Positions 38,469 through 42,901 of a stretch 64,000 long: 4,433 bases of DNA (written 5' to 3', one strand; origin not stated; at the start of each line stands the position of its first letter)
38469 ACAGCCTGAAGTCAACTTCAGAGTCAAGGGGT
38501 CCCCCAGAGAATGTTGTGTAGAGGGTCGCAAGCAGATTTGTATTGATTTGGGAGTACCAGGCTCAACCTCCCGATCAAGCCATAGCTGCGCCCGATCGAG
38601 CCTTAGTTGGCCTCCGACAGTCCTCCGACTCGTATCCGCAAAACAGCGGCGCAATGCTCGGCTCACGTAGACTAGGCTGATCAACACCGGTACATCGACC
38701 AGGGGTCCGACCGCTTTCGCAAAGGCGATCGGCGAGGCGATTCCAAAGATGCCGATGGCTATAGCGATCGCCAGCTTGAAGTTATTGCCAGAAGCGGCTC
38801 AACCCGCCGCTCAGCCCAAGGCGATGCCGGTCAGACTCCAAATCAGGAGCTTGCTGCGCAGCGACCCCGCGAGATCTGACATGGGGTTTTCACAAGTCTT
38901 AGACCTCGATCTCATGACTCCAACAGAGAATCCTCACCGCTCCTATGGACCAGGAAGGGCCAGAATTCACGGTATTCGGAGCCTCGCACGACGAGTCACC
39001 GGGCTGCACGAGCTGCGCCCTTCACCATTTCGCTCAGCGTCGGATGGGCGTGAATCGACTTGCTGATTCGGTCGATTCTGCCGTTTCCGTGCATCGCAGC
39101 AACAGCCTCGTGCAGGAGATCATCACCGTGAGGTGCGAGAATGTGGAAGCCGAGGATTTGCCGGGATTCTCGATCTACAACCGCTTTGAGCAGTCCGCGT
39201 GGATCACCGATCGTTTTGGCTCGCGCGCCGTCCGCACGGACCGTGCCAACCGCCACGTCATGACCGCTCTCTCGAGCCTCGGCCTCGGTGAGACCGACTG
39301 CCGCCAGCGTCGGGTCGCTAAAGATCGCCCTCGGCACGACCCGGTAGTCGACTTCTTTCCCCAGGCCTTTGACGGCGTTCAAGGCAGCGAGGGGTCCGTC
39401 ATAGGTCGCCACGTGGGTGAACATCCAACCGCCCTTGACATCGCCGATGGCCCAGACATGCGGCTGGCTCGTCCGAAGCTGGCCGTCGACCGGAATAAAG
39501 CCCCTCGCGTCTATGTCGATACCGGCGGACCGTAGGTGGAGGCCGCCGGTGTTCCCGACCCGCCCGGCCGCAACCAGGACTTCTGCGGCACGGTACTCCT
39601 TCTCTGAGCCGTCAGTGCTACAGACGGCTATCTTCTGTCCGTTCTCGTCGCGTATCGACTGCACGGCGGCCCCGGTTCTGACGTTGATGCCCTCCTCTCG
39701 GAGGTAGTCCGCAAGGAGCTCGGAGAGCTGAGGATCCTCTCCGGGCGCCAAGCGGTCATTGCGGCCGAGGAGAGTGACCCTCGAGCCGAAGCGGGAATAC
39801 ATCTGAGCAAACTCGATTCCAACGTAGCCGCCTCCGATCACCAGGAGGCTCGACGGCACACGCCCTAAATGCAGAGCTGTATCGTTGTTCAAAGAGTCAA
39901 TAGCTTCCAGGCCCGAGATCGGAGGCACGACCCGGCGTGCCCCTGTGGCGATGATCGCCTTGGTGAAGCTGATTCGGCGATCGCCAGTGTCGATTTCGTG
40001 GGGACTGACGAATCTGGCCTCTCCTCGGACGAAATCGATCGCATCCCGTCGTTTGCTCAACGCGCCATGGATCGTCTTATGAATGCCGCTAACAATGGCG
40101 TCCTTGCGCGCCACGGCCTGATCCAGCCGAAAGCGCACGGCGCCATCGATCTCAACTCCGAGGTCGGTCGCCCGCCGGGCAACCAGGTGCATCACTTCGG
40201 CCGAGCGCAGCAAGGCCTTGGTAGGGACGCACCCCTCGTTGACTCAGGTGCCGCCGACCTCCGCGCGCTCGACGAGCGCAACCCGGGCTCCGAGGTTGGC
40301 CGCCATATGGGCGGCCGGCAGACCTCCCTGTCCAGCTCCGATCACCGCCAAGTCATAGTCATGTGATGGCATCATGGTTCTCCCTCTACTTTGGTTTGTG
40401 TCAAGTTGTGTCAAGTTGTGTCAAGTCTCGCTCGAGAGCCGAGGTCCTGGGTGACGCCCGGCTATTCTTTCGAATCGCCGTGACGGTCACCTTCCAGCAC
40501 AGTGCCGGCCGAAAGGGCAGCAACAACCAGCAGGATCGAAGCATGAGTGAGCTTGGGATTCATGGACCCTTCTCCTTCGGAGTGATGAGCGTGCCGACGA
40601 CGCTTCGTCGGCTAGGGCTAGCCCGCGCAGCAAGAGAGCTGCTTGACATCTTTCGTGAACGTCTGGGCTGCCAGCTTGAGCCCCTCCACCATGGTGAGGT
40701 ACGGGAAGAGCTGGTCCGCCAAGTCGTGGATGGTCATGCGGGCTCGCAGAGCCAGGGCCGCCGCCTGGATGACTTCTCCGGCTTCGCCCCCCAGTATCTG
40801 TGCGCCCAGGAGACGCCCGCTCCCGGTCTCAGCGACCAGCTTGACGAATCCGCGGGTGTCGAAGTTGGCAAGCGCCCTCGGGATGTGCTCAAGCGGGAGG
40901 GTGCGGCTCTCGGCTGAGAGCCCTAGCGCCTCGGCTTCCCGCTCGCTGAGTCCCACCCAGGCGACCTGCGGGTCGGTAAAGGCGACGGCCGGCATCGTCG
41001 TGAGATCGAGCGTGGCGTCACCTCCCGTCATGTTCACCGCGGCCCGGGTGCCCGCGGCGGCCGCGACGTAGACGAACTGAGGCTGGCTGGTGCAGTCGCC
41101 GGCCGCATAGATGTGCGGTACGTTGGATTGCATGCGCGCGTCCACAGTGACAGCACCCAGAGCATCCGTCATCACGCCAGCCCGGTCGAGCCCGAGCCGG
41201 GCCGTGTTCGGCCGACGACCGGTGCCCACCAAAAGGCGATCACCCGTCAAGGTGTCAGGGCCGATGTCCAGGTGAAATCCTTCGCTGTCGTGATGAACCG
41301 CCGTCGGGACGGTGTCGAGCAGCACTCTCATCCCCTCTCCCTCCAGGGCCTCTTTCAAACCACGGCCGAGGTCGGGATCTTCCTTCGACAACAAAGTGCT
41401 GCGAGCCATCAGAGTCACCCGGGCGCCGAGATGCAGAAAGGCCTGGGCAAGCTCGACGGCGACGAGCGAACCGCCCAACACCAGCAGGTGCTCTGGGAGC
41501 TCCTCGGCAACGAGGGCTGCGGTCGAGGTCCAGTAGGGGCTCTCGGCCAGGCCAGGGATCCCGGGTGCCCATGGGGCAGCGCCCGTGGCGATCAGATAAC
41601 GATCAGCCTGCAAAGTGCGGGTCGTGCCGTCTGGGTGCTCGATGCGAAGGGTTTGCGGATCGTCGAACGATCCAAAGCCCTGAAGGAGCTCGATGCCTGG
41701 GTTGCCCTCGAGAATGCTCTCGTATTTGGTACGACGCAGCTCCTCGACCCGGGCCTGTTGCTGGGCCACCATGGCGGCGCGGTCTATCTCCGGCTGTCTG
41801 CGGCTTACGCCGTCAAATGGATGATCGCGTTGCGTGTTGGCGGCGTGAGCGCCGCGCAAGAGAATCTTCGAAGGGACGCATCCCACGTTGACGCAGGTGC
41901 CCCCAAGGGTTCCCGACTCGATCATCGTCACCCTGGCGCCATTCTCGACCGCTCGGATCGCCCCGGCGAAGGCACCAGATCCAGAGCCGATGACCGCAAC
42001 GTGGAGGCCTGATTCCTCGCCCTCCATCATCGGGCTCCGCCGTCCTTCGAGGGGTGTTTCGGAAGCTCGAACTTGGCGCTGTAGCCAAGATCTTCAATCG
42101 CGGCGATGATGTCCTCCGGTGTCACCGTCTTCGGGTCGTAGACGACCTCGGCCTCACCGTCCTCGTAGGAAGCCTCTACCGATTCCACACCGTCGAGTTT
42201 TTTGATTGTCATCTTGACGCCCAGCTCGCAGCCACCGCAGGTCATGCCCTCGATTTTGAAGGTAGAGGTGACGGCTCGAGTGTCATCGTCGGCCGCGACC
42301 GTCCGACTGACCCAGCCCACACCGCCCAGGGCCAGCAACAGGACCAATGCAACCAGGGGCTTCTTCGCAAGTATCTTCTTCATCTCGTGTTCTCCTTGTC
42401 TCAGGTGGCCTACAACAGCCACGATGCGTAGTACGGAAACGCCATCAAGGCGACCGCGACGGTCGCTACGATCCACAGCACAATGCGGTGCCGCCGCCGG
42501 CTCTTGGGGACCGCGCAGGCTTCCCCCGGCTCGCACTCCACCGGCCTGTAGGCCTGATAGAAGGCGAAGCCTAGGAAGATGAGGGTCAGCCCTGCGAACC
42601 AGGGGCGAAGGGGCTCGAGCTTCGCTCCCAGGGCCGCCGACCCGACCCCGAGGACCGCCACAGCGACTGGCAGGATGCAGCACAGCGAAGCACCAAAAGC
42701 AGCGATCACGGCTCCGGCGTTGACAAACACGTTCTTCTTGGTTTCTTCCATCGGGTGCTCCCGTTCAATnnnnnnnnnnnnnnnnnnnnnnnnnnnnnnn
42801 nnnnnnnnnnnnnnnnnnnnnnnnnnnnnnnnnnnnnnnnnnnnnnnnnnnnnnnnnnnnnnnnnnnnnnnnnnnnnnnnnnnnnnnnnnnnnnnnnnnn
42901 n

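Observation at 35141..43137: Atypical mercury/metal resistance island: CsoR-family repressor heading merTPA, extra redox, OM and propeller genes, and MerR at the 3' end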

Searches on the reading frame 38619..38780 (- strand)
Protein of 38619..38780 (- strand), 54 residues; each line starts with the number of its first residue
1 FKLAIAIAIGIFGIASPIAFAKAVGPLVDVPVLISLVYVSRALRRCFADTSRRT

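Call 63: search_solved_structures(query=window:38619-38780:-, max_evalue=10, show_alignments=2)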
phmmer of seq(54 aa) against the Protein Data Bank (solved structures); distinct sequences matched with E-value up to 10: 3.
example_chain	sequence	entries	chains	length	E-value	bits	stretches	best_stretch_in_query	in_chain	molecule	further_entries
4pr3_A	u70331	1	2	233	0.34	14.7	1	15-38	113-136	5'-methylthioadenosine nucleosidase / s-adenosylhomocysteine nucleosidase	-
5c4i_B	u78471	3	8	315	1.3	12.9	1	8-51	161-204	Oxalate oxidoreductase subunit delta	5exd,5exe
8xlp_w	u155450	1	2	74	9.7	10.2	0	4-40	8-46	Photosystem II protein W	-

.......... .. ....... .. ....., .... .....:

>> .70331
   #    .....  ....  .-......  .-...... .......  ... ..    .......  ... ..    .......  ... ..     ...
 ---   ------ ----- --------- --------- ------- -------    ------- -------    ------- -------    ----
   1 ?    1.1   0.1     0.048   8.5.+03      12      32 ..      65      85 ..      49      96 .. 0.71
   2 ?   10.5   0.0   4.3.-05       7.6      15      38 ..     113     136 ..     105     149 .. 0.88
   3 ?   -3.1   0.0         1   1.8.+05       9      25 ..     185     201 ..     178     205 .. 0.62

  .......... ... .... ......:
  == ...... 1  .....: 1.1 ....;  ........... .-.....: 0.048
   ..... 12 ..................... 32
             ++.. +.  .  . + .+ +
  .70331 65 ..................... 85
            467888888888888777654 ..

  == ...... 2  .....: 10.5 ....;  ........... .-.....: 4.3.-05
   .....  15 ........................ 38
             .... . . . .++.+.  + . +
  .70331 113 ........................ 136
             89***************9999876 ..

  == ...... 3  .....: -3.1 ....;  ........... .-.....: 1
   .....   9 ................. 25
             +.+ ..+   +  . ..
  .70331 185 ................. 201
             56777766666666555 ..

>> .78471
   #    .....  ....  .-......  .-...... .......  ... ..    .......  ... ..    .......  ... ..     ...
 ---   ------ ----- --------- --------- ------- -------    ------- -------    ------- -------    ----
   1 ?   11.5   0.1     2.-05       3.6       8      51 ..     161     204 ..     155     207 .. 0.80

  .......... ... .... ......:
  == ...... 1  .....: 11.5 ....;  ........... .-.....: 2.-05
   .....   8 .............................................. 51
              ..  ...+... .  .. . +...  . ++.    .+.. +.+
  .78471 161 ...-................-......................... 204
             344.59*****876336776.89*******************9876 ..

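Call 64: search_dna_similar(query=window:38619-38780:-, collection=plasmids, mode=protein, max_evalue=0.01, max_rows=8)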
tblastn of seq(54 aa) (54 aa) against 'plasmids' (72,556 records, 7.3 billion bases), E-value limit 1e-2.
Records with a match: 63; places in all: 67; records where one place covers at least 80% of the query: 0.
Best place of each record, by identity: 60-80% 51; <60% 12.
By first word of the organism name: Rhodococcus 40; Streptomyces 8; Nocardia 5; Mycobacterium 3; Mycolicibacterium 3; Tsukamurella 2; Gordonia 2.
By predicted mobility (MOB-suite, as given by PLSDB): non-mobilizable 30; mobilizable 29; conjugative 4.
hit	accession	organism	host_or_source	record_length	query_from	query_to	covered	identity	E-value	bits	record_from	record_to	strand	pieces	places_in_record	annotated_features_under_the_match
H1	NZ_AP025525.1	Mycobacterium sp. 20KCMC460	Homo sapiens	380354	24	53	56%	66.7%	2e-4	43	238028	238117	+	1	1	none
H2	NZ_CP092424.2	Mycobacterium lentiflavum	-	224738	24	54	57%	64.5%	3e-5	45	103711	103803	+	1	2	none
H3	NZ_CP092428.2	Mycolicibacterium rufum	-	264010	24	49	48%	73.1%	1e-3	40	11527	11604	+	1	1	none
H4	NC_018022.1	Mycolicibacterium chubuense NBB4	-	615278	24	51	52%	67.9%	1e-3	41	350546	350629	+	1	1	arsB: ACR3 family arsenite efflux transporter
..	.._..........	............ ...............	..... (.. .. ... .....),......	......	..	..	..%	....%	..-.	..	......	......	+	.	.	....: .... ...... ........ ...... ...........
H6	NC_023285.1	Streptomyces sp. F8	-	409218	24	54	57%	61.3%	7e-3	39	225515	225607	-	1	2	arsB: ACR3 family arsenite efflux transporter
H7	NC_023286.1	Streptomyces sp. F12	-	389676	24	54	57%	58.1%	5e-3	39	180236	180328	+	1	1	arsB: ACR3 family arsenite efflux transporter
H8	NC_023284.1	Streptomyces sp. F2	-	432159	24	54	57%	58.1%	5e-3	39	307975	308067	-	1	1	arsB: ACR3 family arsenite efflux transporter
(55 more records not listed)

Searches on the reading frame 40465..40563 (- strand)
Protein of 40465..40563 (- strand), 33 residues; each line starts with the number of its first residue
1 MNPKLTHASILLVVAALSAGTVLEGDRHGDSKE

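Call 62: search_protein_families(library=pfam, proteins=[window:40465-40563:-], max_evalue=1)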
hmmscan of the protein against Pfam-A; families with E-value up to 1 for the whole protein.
seq(33 aa): 0 families

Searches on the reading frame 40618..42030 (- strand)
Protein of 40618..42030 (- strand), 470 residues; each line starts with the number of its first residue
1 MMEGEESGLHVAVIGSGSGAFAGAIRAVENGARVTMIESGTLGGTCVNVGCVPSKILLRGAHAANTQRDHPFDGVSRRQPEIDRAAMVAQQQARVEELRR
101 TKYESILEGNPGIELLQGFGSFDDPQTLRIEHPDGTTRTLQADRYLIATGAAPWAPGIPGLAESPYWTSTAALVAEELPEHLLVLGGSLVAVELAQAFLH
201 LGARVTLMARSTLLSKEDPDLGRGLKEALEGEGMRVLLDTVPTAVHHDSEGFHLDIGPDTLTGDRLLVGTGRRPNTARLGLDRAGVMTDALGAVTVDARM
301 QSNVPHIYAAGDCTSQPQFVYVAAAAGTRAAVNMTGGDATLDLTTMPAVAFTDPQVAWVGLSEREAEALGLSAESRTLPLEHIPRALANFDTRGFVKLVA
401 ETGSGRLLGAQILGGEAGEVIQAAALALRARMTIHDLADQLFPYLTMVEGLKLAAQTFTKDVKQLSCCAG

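Call 5: search_protein_families(library=pfam, proteins=[window:40618-42030:-], max_evalue=0.01)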
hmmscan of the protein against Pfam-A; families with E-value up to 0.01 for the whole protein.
window:40618-42030:- (470 aa): 7 families
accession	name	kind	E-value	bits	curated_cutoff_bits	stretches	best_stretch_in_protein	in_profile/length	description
PF07992.20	Pyr_redox_2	-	8.4e-61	206.4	26.1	1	10-327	2-291/291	Pyridine nucleotide-disulphide oxidoreductase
PF02852.28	Pyr_redox_dim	-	3.1e-31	108.3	25.3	1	346-454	1-109/110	Pyridine nucleotide-disulphide oxidoreductase, dimerisation domain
PF00070.33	Pyr_redox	-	3.3e-15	56.8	22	1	181-251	1-72/82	Pyridine nucleotide-disulphide oxidoreductase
PF13738.12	Pyr_redox_3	-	8.5e-12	45.4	30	1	136-311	119-305/305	Pyridine nucleotide-disulphide oxidoreductase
PF12831.13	FAD_oxidored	-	4.4e-05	23.4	27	1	11-52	2-44/416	FAD dependent oxidoreductase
PF13241.12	NAD_binding_7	-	6.4e-05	23.9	22.1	0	180-215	8-41/104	Putative NAD(P)-binding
PF00890.30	FAD_binding_2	-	0.0022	17.7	20.4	0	11-47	2-39/414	FAD binding domain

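Call 6: search_protein_families(library=ncbifam, proteins=[window:40618-42030:-], max_evalue=0.01)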
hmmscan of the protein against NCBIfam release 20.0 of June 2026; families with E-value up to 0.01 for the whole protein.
window:40618-42030:- (470 aa): 55 families (the best 25 are shown)
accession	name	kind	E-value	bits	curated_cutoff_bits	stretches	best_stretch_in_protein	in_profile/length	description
NF010311.1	PRK13748.1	subfamily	5.4e-227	755.1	600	1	3-470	92-560/560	mercury(II) reductase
TIGR02053.1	MerA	equivalog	2.8e-166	554.1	454.45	1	10-470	2-465/465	mercury(II) reductase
TIGR01350.1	lipoamide_DH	equivalog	9.5e-97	324.6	408.8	1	10-460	3-456/461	dihydrolipoyl dehydrogenase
NF004991.0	PRK06370.1-3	subfamily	1.3e-92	311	620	1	10-461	37-490/509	FAD-containing oxidoreductase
NF004992.0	PRK06370.1-4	equivalog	3.6e-84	282.8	629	1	12-438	8-435/459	FAD-containing oxidoreductase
NF004776.0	PRK06116.1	equivalog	9.4e-82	275.4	480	1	11-437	7-432/450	glutathione-disulfide reductase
NF005884.0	PRK07846.1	equivalog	2.7e-75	253.8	501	1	11-440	6-432/454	mycothione reductase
NF004946.0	PRK06292.2-4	subfamily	4.2e-75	253.3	634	1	11-447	6-459/487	dihydrolipoyl dehydrogenase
TIGR01424.1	gluta_reduc_2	equivalog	2.5e-74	250.5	606.05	1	12-436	6-427/446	glutathione-disulfide reductase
NF005883.0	PRK07845.1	equivalog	5.5e-74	249.8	479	1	10-459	4-460/466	NAD(P)H-quinone dehydrogenase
NF040477.1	chlor_oxi_RclA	equivalog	4.1e-72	243.2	740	1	13-451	8-433/441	reactive chlorine resistance oxidoreductase RclA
NF004943.0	PRK06292.2-1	equivalog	1.5e-71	241.5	432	1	10-458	5-455/456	dihydrolipoyl dehydrogenase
NF003585.0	PRK05249.1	equivalog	6.5e-70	236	465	1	10-456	8-455/464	Si-specific NAD(P)(+) transhydrogenase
NF004990.0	PRK06370.1-1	equivalog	2.3e-68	231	842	1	11-431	7-428/459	FAD-containing oxidoreductase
NF041853.1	hythiocyan_redase_MerA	equivalog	2.4e-68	231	650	1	11-451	6-434/440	hypothiocyanous acid reductase MerA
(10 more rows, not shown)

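Call 35: list_cluster_members(proteins=[window:40618-42030:-, window:43380-44774:-, window:36573-37502:-, window:42770-43090:-])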
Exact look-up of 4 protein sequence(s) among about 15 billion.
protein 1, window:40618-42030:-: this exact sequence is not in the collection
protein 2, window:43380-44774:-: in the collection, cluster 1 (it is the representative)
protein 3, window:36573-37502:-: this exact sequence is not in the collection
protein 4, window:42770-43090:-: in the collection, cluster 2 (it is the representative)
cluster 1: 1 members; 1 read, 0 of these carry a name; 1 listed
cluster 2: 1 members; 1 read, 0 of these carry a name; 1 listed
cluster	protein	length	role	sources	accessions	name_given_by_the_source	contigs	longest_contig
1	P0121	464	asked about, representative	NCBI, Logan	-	-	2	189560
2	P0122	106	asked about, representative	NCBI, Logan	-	-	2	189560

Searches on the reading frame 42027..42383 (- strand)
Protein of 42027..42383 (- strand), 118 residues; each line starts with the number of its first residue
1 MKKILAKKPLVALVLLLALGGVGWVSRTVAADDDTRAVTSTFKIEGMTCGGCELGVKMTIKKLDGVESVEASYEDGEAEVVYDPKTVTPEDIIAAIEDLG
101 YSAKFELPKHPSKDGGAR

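Call 5: search_protein_families(library=pfam, proteins=[window:42027-42383:-], max_evalue=0.01)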
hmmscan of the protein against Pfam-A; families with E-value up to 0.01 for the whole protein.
window:42027-42383:- (118 aa): 1 family
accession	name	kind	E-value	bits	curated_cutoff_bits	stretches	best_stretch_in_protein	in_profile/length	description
PF00403.32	HMA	-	4.9e-18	65.7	24.8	1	41-101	1-61/62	Heavy-metal-associated domain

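Call 6: search_protein_families(library=ncbifam, proteins=[window:42027-42383:-], max_evalue=0.01)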
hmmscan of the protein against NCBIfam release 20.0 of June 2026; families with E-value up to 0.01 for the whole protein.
window:42027-42383:- (118 aa): 15 families
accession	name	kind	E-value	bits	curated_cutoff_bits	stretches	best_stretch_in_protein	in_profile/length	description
NF041115.1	UxxU_metal_bind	equivalog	1.1e-21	76.7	95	1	39-104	5-70/74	metal-binding (seleno)protein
NF033795.1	chaper_CopZ_Bs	exception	1.7e-17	63.3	91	1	40-102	2-64/66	copper chaperone CopZ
NF033556.1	MerTP_fusion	equivalog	3.9e-17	62.4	180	1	31-103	113-185/186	mercuric transport protein MerTP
NF033794.2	chaper_CopZ_Eh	exception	8.7e-15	54.6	95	1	41-105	3-67/68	copper chaperone CopZ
NF047957.1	CopZ_AFE_1862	equivalog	5.2e-14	52.4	85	1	42-104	3-62/62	CopZ family metallochaperone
TIGR02052.1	MerP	equivalog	4.9e-12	46.2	92.55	1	35-103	20-88/92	mercury resistance system periplasmic binding protein MerP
TIGR00003.1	TIGR00003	subfamily_domain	8.4e-12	45.1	62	1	41-103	3-65/66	copper ion binding protein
NF010311.1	PRK13748.1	subfamily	8.6e-12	44.7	600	1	41-107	2-67/560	mercury(II) reductase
NF045683.1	MerT_CopZ_Se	exception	1.7e-10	40.8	375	1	21-104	142-228/235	MerT/CopZ fusion-like heavy metal transport selenoprotein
NF033781.1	chaper_CopP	exception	1.2e-07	31.8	112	1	41-102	3-63/65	copper-binding metallochaperone CopP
NF007952.0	PRK10671.1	equivalog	0.00017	19.9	1316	1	29-104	94-166/838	copper-exporting P-type ATPase CopA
NF033775.1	P_type_ZntA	exception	0.0008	17.8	1240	1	34-105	44-113/732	Zn(II)/Cd(II)/Pb(II) translocating P-type ATPase ZntA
NF008262.1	PRK11033.1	equivalog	0.0011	17.5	1005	1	35-104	38-105/731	zinc/cadmium/mercury/lead-transporting ATPase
NF033553.1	MerP_Gpos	exception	0.0013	18.6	110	1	37-102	44-110/112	mercury resistance system substrate-binding protein MerP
NF004042.0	PRK05550.1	equivalog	0.0034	16.6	330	1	43-79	134-170/293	bifunctional methionine sulfoxide reductase B/A protein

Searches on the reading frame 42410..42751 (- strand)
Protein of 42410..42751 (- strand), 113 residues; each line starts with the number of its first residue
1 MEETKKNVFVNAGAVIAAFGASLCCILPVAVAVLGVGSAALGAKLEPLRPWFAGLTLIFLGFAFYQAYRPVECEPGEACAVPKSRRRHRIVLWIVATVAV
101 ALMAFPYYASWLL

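Call 5: search_protein_families(library=pfam, proteins=[window:42410-42751:-], max_evalue=0.01)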
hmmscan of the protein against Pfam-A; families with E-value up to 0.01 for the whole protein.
window:42410-42751:- (113 aa): 1 family
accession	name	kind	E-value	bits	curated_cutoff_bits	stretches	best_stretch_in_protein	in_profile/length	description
PF02411.20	MerT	-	8.6e-27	93.9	32.9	1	3-112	3-115/116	MerT mercuric transport protein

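Call 6: search_protein_families(library=ncbifam, proteins=[window:42410-42751:-], max_evalue=0.01)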
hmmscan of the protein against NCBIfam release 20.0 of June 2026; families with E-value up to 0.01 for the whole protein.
window:42410-42751:- (113 aa): 4 families
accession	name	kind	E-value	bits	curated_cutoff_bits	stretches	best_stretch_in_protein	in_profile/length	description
NF045683.1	MerT_CopZ_Se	exception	1.7e-22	80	375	1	6-112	11-120/235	MerT/CopZ fusion-like heavy metal transport selenoprotein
NF010314.2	PRK13751.2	equivalog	2.3e-22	79.3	150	1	12-111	12-114/116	mercuric ion transporter MerT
NF033556.1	MerTP_fusion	equivalog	4e-22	78.7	180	1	14-112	2-103/186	mercuric transport protein MerTP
NF033560.1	merT_RC607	exception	7.5e-05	23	130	1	9-105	4-91/97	mercuric transport protein MerT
